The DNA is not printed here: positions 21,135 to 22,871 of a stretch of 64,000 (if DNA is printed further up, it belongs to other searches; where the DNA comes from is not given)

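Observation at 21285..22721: Orphan, highly divergent SecY-like channel with a C-terminal DUF2007-like cytoplasmic domain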

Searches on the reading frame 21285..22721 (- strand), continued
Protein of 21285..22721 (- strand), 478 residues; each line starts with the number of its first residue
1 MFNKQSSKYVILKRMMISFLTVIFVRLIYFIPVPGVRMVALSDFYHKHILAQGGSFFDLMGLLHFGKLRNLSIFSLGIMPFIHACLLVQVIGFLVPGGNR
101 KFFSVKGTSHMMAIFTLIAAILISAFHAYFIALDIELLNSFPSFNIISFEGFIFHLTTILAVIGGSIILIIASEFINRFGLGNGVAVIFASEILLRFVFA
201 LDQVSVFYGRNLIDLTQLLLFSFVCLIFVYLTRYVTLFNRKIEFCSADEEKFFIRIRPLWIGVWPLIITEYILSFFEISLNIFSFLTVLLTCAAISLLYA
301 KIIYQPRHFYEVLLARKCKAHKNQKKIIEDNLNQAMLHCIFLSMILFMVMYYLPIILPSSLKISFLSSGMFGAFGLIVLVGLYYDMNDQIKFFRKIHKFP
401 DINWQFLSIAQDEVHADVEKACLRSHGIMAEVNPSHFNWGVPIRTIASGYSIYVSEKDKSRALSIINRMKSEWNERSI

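Call 16: find_encoding_contigs(protein=P0026, flank=10000, max_places=2)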
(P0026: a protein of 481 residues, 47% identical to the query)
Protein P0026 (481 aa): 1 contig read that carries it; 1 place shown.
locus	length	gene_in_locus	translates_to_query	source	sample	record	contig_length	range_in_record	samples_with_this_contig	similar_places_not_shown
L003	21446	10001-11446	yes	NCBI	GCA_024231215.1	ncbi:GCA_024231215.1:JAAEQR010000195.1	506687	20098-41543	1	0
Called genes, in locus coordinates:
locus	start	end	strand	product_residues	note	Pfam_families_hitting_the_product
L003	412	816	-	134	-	PF19588:SxtJ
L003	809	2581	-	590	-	PF02543:Carbam_trans_N, PF16861:Carbam_trans_C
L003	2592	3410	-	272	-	PF00037:Fer4 (weak), PF12837:Fer4_6 (weak), PF13237:Fer4_10 (weak), PF14697:Fer4_21, PF12838:Fer4_7, PF13187:Fer4_9, PF00037:Fer4 (weak), PF00881:Nitroreductase, +6 more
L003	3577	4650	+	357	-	PF04015:DUF362, PF00037:Fer4 (weak), PF12797:Fer4_2 (faint), PF12837:Fer4_6 (faint), PF13237:Fer4_10 (weak), PF12838:Fer4_7 (weak), PF13187:Fer4_9, PF13484:Fer4_16 (faint)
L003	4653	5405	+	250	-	PF01048:PNP_UDP_1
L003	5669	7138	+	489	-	-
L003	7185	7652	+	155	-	PF02623:FliW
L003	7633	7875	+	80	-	PF02599:CsrA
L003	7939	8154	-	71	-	-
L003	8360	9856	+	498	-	PF01565:FAD_binding_4, PF02913:FAD-oxidase_C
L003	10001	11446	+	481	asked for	PF00344:SecY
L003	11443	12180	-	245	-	PF02348:CTP_transf_3, PF12804:NTP_transf_3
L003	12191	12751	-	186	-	PF00156:Pribosyltran, PF14681:UPRTase (weak)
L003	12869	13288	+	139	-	PF01894:YjbQ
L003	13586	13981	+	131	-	PF13205:Big_5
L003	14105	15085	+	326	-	PF00989:PAS (faint), PF13188:PAS_8 (faint), PF08448:PAS_4 (faint), PF13426:PAS_9 (weak)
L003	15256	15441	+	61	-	-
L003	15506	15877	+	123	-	PF20393:Pro_CA_2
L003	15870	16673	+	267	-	PF00768:Peptidase_S11, PF02113:Peptidase_S13 (weak)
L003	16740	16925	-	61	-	PF00037:Fer4 (faint), PF13459:Fer4_15, PF13370:Fer4_13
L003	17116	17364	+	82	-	PF10576:EndIII_4Fe-2S (weak)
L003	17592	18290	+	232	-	PF01694:Rhomboid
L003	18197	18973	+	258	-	PF02683:DsbD_TM, PF13386:DsbD_2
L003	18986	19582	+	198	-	PF04509:CheC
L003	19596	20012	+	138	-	PF00293:NUDIX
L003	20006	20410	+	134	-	PF02577:BFN_dom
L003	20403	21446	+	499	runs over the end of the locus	PF01743:PolyA_pol, PF12627:PolyA_pol_RNAbd, PF13735:tRNA_NucTran2_2 (faint), PF01966:HD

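Call 17: find_encoding_contigs(protein=P0014, flank=10000, max_places=2)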
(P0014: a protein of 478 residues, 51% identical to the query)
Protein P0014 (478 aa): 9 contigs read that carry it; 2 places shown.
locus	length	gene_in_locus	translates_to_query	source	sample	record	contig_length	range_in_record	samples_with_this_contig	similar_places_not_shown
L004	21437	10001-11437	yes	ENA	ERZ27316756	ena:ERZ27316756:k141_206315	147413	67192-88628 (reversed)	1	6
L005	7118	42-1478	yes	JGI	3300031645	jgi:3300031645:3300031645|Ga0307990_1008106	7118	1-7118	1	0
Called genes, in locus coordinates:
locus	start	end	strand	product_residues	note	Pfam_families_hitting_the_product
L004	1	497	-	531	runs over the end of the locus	PF13231:PMT_2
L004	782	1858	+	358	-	PF04015:DUF362, PF12838:Fer4_7 (faint), PF00037:Fer4 (faint), PF12797:Fer4_2 (faint), PF12837:Fer4_6 (faint), PF13237:Fer4_10, PF14697:Fer4_21 (faint), PF13187:Fer4_9, +1 more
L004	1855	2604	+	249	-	PF01048:PNP_UDP_1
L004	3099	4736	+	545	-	-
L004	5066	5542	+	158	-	PF02623:FliW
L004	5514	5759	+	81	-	PF02599:CsrA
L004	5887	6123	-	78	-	-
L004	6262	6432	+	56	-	-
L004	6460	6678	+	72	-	PF01565:FAD_binding_4 (weak)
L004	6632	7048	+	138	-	PF01565:FAD_binding_4 (weak)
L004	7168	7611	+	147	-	PF02913:FAD-oxidase_C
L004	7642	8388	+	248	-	PF00005:ABC_tran, PF13304:AAA_21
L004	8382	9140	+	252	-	PF12679:ABC2_membrane_2, PF12730:ABC2_membrane_4 (weak)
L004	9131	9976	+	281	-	PF13432:TPR_16 (faint), PF07719:TPR_2 (faint), PF13181:TPR_8 (faint), PF00515:TPR_1 (faint), PF13424:TPR_12 (weak)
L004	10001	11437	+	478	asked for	PF00344:SecY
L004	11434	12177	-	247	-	PF02348:CTP_transf_3, PF12804:NTP_transf_3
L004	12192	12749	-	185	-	PF00156:Pribosyltran, PF14681:UPRTase (weak)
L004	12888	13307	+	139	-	PF01894:YjbQ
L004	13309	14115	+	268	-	PF00768:Peptidase_S11, PF02113:Peptidase_S13 (weak), PF13354:Beta-lactamase2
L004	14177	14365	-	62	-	PF00037:Fer4 (faint), PF13459:Fer4_15, PF13370:Fer4_13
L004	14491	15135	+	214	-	PF00730:HhH-GPD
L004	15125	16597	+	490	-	PF25182:NonGDSL (faint), PF00657:Lipase_GDSL, PF13472:Lipase_GDSL_2, PF13181:TPR_8 (faint)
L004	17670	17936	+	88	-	-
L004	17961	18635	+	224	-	PF02683:DsbD_TM, PF13386:DsbD_2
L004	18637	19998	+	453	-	PF17767:NAPRTase_N, PF04095:NAPRTase, PF17956:NAPRTase_C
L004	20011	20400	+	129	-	PF07719:TPR_2 (faint), PF13181:TPR_8 (faint), PF14559:TPR_19 (faint), PF13431:TPR_17 (faint), PF13424:TPR_12 (faint)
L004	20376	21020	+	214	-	-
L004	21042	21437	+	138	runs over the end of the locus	PF00293:NUDIX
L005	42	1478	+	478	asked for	PF00344:SecY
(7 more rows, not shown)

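Call 18: find_encoding_contigs(protein=P0030, flank=10000, max_places=2)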
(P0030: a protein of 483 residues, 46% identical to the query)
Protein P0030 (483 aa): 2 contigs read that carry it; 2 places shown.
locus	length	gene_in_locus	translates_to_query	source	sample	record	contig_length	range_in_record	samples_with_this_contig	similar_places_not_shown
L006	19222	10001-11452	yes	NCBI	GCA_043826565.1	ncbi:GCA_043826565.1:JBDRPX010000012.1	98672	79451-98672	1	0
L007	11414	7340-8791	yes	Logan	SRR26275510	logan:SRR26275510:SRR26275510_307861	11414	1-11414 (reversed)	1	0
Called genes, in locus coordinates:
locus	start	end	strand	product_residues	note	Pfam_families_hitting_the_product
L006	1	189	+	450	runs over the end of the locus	PF02878:PGM_PMM_I, PF02879:PGM_PMM_II, PF02880:PGM_PMM_III, PF00408:PGM_PMM_IV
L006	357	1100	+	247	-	PF03740:PdxJ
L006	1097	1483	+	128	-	PF01648:ACPS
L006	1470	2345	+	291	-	PF01256:Carb_kinase, PF02110:HK, PF08543:Phos_pyr_kin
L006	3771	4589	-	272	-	PF12837:Fer4_6 (faint), PF13187:Fer4_9 (weak), PF13237:Fer4_10 (weak), PF14697:Fer4_21 (faint), PF12838:Fer4_7 (weak), PF13484:Fer4_16 (faint), PF00037:Fer4 (weak), PF00881:Nitroreductase, +1 more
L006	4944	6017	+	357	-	PF04015:DUF362, PF13746:Fer4_18 (weak), PF14697:Fer4_21 (faint), PF00037:Fer4 (weak), PF12837:Fer4_6 (weak), PF13237:Fer4_10, PF12838:Fer4_7 (weak), PF13187:Fer4_9 (weak), +2 more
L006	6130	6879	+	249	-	PF01048:PNP_UDP_1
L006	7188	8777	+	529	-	-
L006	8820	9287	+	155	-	PF02623:FliW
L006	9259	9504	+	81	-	PF02599:CsrA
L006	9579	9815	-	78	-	-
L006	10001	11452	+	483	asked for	PF00344:SecY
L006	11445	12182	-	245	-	PF02348:CTP_transf_3, PF12804:NTP_transf_3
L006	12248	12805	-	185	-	PF00156:Pribosyltran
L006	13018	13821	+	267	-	PF00768:Peptidase_S11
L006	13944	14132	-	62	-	PF13459:Fer4_15, PF13370:Fer4_13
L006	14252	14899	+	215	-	PF00730:HhH-GPD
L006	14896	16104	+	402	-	PF00657:Lipase_GDSL (weak), PF13472:Lipase_GDSL_2 (weak)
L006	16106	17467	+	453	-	PF00515:TPR_1 (faint), PF00657:Lipase_GDSL (faint), PF13472:Lipase_GDSL_2, PF13174:TPR_6 (faint), PF07719:TPR_2 (faint), PF13181:TPR_8 (faint), PF13414:TPR_11 (faint), PF14559:TPR_19 (weak), +1 more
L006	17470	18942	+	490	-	PF00657:Lipase_GDSL (weak), PF13472:Lipase_GDSL_2, PF13371:TPR_9 (weak), PF13424:TPR_12, PF13432:TPR_16, PF21033:RMD1-3, PF23914:TPR_CcmH_CycH (weak), PF14559:TPR_19, +10 more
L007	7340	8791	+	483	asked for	PF00344:SecY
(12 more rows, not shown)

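Call 19: predict_structure(alignment_id=A1)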
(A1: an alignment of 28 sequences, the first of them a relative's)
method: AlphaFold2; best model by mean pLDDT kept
length: 478 residues; sequences in the alignment: 28
mean_pLDDT: 79.6   pTM: 0.80
mean pLDDT of the five models: 79.6, 78.1, 76.6, 76.1, 75.0
residues with pLDDT >= 90: 56; 70-90: 338; 50-70: 73; < 50: 11
segments of 3 or more residues with pLDDT < 50: 1-4, 366-368
pLDDT, mean of each block of 10 residues (from residue 1): 59 91 89 87 87 84 80 87 82 73 69 88 93 88 81 93 93 89 87 82 80 81 83 85 86 78 54 59 75 75 76 86 79 83 77 64 51 74 87 80 72 83 87 67 64 85 88 77
secondary structure, 60 per line:
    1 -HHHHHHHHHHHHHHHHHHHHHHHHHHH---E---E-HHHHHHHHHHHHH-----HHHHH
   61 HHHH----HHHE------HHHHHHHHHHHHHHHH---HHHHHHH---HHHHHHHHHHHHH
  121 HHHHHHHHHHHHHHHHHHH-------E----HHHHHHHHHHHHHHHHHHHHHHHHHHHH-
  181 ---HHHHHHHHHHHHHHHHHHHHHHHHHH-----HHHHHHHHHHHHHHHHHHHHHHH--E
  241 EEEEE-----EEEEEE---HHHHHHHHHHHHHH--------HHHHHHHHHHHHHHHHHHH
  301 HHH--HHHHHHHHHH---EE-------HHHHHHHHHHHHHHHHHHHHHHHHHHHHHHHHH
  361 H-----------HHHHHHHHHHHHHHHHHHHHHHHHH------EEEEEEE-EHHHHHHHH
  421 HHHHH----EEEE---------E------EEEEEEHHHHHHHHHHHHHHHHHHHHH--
elements in order: H2-28 H38-50 H56-64 H79-94 H98-104 H108-139 H152-179 H184-209 H215-237 E240-245 E251-256 H260-273 H282-303 H306-315 H328-361 H373-397 E404-410 H413-425 E430-433 E450-455 H456-476

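Call 24: fold_search(model_id=the predicted structure, library=pdb)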
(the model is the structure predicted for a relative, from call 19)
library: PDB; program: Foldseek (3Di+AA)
matches with E <= 10: 208; with E <= 0.001: 56
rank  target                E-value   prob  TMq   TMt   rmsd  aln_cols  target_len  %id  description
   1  5aww_Y                2.1e-13  1.00  0.58  0.64   6.9       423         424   21  Precise Resting State of Thermus thermophilus SecYEG (released 2015-11-25)
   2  2zjs_Y                1.6e-12  1.00  0.59  0.66   6.5       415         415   20  Crystal Structure of SecYE translocon from Thermus thermophilus with a Fab fragment (released 2008-10-14)
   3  8y9y_Y                5.5e-12  1.00  0.61  0.70   5.0       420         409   18  Structure of the SecA-SecY complex with the substrate FtsQ-LacY(+1C) (released 2025-02-26)
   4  8ya3_Y                1.0e-11  1.00  0.64  0.74   4.8       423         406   19  Structure of the SecA-SecY complex with the substrate FtsQ-LacY(+7C) treated with DTT (released 2025-02-26)
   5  5ch4_Y                1.3e-11  1.00  0.58  0.64   6.5       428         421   20  Peptide-Bound State of Thermus thermophilus SecYEG (released 2015-11-25)
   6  6itc_Y                3.0e-11  1.00  0.61  0.69   6.0       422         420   19  Structure of a substrate engaged SecA-SecY protein translocation machine (released 2019-06-12)
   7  8ya2_Y                4.0e-11  1.00  0.63  0.72   4.8       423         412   19  Structure of the SecA-SecY complex with the substrate FtsQ-LacY(+20C) (released 2025-02-26)
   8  5nco_g                9.6e-11  1.00  0.58  0.65   6.9       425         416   17  Quaternary complex between SRP, SR, and SecYEG bound to the translating ribosome (released 2017-05-24)
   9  8y9z_Y                1.2e-10  1.00  0.62  0.73   4.8       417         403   19  Structure of the SecA-SecY complex with the substrate HmBRI-3TM (released 2025-02-26)
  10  7xha_Y                1.9e-10  1.00  0.60  0.70   5.4       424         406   19  Structure of the SecA/SecYE/proOmpA(4Y)-sfGFP complex with ADP.BeF3-. (released 2023-01-11)
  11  7xhb_Y                4.7e-09  1.00  0.62  0.72   5.1       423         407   19  Structure of the SecA/SecYE/proOmpA(4Y)-sfGFP complex with ADP (released 2023-01-11)
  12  5gae_g                4.9e-09  1.00  0.56  0.66   6.3       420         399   18  RNC in complex with a translocating SecYEG (released 2016-01-27)
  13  3j46_y                6.6e-09  1.00  0.43  0.46   9.8       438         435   18  Structure of the SecY protein translocation channel in action (released 2013-10-23)
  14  5eul_Y                1.9e-08  1.00  0.60  0.73   5.5       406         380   19  Structure of the SecA-SecY complex with a translocating polypeptide substrate (released 2016-03-09)
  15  6r7l_Y                3.6e-08  1.00  0.57  0.66   6.1       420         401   16  Ribosome-bound SecYEG translocon in a nanodisc (released 2019-08-07)
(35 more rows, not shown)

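Call 26: search_protein_representatives(protein=window:21288-22721:-)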
Query: 478 residues. Proteins with E-value up to 0.001 (for the whole library): 1574; up to 1e-10: 173; up to 1e-30: 32. The best 150 are listed.
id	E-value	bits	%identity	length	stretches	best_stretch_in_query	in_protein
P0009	3.5e-197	672.4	62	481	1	3-478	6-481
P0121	7.3e-112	391.2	40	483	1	11-473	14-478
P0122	4.9e-110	385.2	40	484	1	10-477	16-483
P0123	9.3e-83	295.2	52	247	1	233-478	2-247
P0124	4.0e-76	273.4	31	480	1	12-459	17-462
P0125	2.2e-46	175.3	26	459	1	13-461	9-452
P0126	4.1e-46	174.5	29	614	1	12-467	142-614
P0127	3.1e-43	164.9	26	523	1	13-465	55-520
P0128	3.3e-43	164.9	27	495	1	12-466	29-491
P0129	4.5e-42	161.1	27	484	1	11-462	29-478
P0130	2.1e-41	158.9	29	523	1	12-457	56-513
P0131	8.3e-41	157.0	27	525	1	11-466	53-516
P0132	3.5e-40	154.9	29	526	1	14-459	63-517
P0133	4.2e-40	154.6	27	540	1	14-462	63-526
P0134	4.4e-40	154.6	27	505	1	11-466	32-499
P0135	3.4e-39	151.6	30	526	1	11-466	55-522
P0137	5.6e-38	147.6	28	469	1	13-466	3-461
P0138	1.5e-37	146.2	30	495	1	10-463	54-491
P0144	4.6e-34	134.7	28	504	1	12-463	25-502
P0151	5.2e-31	124.7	24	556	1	13-468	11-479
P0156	2.5e-28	115.8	25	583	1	13-463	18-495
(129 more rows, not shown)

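Call 28: list_cluster_members(proteins=[P0121, P0122, P0124, P0125, P0126, P0127, P0128, P0130, P0137, P0151])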
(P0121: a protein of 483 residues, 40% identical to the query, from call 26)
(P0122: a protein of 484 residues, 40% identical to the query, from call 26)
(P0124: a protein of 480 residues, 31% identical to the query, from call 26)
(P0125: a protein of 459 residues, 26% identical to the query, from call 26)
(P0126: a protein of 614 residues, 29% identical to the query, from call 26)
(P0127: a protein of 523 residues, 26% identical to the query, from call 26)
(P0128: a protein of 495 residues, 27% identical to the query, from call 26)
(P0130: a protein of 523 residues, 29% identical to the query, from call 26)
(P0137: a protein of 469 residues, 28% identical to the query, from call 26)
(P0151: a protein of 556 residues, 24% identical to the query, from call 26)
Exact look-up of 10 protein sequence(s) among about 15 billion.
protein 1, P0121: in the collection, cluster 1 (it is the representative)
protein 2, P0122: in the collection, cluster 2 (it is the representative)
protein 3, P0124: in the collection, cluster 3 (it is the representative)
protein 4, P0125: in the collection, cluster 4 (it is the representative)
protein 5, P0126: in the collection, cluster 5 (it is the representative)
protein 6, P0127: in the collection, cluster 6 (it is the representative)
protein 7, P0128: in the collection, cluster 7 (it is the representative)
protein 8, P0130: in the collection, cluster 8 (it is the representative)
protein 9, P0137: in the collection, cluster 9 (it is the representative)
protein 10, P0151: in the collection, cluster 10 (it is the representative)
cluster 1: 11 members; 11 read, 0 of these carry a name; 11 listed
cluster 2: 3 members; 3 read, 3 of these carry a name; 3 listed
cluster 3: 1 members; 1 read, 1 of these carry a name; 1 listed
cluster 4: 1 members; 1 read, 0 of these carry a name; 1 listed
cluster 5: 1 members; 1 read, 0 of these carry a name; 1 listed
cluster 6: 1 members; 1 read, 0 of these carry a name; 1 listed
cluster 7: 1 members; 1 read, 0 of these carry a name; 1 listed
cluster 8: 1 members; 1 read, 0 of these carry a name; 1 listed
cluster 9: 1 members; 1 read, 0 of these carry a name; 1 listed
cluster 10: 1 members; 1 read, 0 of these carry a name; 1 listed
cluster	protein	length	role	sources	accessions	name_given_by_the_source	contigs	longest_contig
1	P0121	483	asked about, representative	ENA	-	-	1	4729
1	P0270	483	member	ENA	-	-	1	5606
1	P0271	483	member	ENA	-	-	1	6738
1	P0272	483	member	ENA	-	-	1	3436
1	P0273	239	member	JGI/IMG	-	-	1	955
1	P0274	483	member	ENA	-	-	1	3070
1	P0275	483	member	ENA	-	-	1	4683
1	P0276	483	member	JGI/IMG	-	-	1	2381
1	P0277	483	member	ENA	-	-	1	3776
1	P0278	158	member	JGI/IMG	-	-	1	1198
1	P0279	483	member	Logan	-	-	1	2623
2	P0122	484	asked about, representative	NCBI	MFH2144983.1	MAG: hypothetical protein ABII75_03030 [Candidatus Omnitrophota bacterium]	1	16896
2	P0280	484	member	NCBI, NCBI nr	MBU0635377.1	MAG: hypothetical protein KKA52_10030 [Candidatus Omnitrophica bacterium] | hypothetical protein [Candidatus Omnitrophota bacterium]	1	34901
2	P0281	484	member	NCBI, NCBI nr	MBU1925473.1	MAG: hypothetical protein KKB82_06095 [Candidatus Omnitrophica bacterium] | hypothetical protein [Candidatus Omnitrophota bacterium]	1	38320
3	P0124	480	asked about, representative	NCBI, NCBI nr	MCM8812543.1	MAG: hypothetical protein NC924_01240 [Candidatus Omnitrophica bacterium] | hypothetical protein [Candidatus Omnitrophota bacterium]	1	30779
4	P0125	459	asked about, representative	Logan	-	-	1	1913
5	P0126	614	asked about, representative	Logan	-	-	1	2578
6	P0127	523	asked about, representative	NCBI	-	-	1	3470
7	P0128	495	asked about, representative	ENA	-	-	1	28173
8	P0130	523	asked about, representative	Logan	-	-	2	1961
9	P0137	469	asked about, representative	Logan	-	-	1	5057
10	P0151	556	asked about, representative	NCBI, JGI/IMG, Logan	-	-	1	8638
